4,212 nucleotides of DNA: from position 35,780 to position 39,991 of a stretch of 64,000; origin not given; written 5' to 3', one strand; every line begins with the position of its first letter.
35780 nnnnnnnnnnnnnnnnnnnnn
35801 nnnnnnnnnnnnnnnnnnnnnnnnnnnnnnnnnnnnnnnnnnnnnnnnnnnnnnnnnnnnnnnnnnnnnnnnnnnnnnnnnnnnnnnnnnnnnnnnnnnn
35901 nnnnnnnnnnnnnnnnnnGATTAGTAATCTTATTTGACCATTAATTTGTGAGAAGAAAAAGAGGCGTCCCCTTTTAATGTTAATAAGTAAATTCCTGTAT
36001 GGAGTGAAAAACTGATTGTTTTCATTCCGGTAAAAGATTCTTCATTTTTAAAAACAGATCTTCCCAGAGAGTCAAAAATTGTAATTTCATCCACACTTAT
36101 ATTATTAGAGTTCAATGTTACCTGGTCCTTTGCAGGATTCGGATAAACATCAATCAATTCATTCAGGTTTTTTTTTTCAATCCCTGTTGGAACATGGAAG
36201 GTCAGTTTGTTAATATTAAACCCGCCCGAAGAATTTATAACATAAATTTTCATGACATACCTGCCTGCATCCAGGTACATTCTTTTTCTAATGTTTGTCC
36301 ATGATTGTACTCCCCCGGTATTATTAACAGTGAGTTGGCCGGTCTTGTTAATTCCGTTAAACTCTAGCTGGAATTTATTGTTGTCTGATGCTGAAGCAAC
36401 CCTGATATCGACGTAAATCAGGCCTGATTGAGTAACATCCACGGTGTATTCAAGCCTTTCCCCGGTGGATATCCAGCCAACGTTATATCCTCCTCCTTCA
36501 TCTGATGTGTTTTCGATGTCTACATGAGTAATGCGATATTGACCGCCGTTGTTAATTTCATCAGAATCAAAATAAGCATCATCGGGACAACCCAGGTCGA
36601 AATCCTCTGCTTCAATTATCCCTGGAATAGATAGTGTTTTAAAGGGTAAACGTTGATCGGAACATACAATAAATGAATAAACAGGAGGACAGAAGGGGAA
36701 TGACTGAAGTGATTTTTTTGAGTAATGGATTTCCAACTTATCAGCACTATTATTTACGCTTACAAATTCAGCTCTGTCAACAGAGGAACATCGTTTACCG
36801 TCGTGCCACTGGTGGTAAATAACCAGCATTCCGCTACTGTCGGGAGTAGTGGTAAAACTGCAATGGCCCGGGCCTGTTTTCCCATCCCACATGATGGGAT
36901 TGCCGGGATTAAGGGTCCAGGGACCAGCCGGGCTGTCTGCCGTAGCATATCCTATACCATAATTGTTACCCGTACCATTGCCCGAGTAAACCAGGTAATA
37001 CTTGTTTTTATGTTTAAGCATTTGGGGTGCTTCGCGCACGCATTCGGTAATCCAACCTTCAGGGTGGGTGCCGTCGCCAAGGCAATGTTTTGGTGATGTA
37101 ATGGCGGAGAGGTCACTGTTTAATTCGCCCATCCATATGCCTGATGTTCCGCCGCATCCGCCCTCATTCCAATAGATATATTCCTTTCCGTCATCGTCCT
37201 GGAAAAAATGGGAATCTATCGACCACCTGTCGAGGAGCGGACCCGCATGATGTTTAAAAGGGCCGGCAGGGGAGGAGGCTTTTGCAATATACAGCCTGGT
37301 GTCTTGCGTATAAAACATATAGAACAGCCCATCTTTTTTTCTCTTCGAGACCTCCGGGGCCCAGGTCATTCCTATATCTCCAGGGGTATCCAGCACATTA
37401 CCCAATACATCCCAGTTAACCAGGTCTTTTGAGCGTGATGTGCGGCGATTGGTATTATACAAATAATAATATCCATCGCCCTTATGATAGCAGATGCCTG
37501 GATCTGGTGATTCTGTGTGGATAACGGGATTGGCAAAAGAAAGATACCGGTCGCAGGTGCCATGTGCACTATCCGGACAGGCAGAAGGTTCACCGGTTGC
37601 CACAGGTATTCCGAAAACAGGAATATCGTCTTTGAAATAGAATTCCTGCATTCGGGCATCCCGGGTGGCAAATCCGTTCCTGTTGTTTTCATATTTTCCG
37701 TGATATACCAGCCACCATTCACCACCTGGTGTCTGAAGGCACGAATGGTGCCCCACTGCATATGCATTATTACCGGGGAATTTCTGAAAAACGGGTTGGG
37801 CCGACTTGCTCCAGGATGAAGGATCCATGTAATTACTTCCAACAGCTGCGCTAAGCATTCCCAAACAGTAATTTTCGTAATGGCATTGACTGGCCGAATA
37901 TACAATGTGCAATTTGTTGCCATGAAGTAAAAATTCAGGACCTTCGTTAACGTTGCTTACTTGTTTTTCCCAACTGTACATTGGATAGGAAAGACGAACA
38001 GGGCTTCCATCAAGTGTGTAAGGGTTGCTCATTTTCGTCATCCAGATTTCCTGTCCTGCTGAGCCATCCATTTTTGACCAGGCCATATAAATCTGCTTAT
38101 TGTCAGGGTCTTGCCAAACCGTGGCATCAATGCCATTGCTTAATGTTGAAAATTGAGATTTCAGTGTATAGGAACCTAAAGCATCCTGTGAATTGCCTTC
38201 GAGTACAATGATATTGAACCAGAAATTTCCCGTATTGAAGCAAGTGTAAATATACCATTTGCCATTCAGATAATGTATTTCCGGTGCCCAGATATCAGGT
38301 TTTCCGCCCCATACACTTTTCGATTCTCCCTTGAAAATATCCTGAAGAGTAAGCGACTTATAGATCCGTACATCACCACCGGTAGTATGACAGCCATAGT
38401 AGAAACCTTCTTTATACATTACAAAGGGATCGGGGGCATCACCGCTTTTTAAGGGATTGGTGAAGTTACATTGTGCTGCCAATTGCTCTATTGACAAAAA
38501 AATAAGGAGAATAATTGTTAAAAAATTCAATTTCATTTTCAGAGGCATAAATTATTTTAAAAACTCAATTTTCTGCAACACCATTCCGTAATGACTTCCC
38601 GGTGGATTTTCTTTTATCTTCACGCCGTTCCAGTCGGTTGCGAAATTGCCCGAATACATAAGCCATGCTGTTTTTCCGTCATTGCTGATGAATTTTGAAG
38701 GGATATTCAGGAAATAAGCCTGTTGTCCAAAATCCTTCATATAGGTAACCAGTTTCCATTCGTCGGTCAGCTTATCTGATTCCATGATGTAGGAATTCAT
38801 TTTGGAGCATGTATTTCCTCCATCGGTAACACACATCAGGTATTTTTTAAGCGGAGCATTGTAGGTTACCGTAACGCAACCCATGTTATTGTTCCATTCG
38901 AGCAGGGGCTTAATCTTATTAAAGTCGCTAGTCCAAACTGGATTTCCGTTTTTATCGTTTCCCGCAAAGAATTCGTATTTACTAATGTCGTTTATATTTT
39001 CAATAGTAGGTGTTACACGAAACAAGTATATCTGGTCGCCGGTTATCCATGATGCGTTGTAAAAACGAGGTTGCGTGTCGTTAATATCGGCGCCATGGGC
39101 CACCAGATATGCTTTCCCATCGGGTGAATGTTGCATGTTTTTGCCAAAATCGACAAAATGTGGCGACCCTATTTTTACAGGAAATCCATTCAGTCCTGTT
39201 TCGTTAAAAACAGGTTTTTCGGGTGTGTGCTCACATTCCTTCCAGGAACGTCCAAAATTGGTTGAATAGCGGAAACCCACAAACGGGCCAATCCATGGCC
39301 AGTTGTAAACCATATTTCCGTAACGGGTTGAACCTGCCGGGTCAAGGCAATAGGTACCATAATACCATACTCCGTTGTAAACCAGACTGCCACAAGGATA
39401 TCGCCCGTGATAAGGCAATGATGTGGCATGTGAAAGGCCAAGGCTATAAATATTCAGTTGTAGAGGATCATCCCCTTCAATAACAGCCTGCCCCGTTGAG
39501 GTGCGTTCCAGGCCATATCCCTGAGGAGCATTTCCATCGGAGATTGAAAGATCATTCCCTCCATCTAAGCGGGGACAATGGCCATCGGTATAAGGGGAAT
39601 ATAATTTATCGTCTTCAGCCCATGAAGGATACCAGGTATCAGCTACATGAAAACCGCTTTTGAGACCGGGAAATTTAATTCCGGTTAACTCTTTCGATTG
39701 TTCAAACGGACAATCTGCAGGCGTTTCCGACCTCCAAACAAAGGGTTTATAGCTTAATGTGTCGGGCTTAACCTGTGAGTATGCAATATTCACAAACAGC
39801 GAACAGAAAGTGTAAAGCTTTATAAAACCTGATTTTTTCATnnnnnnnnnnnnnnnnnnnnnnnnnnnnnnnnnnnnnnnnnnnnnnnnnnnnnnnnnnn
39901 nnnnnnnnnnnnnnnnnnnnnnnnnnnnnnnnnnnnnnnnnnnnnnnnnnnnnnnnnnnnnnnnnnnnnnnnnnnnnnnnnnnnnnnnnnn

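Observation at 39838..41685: Three paralogues of a GH-like two-domain family that I cannot place in a known CAZy family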

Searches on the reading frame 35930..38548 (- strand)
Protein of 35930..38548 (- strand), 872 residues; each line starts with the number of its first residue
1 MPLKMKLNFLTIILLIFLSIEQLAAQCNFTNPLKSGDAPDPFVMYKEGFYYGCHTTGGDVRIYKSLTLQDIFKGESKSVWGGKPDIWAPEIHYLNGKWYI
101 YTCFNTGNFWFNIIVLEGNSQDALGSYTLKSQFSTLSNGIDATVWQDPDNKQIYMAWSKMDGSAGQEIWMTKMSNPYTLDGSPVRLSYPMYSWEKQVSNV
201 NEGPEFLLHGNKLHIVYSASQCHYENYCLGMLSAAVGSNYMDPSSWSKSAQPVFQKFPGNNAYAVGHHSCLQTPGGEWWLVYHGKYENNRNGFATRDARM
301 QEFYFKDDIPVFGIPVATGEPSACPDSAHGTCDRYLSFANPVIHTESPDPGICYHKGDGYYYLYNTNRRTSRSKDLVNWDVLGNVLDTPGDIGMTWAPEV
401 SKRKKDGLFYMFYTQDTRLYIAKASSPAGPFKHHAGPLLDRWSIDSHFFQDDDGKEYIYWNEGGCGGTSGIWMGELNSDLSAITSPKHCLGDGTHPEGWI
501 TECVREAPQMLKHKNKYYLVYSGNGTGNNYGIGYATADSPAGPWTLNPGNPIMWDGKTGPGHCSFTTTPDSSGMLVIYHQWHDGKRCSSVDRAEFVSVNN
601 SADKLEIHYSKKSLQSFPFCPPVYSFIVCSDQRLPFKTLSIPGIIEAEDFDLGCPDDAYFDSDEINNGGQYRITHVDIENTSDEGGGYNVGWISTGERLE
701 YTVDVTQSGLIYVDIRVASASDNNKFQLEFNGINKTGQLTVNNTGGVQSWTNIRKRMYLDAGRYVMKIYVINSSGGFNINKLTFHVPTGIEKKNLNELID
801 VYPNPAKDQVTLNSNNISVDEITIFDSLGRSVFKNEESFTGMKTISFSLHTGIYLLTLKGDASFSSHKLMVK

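Call 12: search_protein_families(library=pfam, proteins=[window:35930-38548:-], max_evalue=0.001)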
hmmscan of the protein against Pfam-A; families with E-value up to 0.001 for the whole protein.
window:35930-38548:- (872 aa): 4 families
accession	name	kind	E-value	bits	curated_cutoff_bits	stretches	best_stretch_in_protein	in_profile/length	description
PF04616.20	Glyco_hydro_43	-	4.1e-98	328.7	32.2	2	338-586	1-267/288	Glycosyl hydrolases family 43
PF03422.21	CBM_6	-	3.8e-16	59.9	28.9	1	674-784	9-123/125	Carbohydrate binding module (family 6)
PF18099.7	CBM_35_2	-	8.7e-12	45.5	23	1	675-780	4-108/112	Carbohydrate binding module (family 35)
PF18962.6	Por_Secre_tail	-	1.2e-11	45.2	27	1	801-871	1-75/75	Secretion system C-terminal sorting domain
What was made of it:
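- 35930..38548 (-): Double GH43 + CBM6 + T9SS enzyme. The same architecture is fused to the family in other organisms. Pfam (call 12).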

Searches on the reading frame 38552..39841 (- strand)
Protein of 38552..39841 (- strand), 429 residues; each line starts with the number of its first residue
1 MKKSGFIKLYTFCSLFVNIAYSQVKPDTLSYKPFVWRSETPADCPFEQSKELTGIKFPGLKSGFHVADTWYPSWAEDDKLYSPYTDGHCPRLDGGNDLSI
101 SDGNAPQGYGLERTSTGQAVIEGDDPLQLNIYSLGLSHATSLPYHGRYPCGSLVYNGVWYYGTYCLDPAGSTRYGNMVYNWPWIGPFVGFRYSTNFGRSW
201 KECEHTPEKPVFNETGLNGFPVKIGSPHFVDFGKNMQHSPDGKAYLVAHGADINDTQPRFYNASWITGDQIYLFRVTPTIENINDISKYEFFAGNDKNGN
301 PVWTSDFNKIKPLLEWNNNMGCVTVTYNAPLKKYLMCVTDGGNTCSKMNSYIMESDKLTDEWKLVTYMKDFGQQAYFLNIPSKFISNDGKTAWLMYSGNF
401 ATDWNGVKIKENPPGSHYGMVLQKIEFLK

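Call 12: search_protein_families(library=pfam, proteins=[window:38552-39841:-], max_evalue=0.001)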
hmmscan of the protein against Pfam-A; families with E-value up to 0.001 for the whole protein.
window:38552-39841:- (429 aa): 1 family
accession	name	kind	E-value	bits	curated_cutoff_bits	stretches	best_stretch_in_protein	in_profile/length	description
PF13810.12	DUF4185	-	1.8e-07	31.1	39.5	1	180-362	119-264/309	Domain of unknown function (DUF4185)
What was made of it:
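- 38552..39841 (-): DUF4185-like gene whose start overlaps the stop of paralogue 1 by 4 nt (operon partner). PF13810 E 1.8e-7, below its cut-off (call 12).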
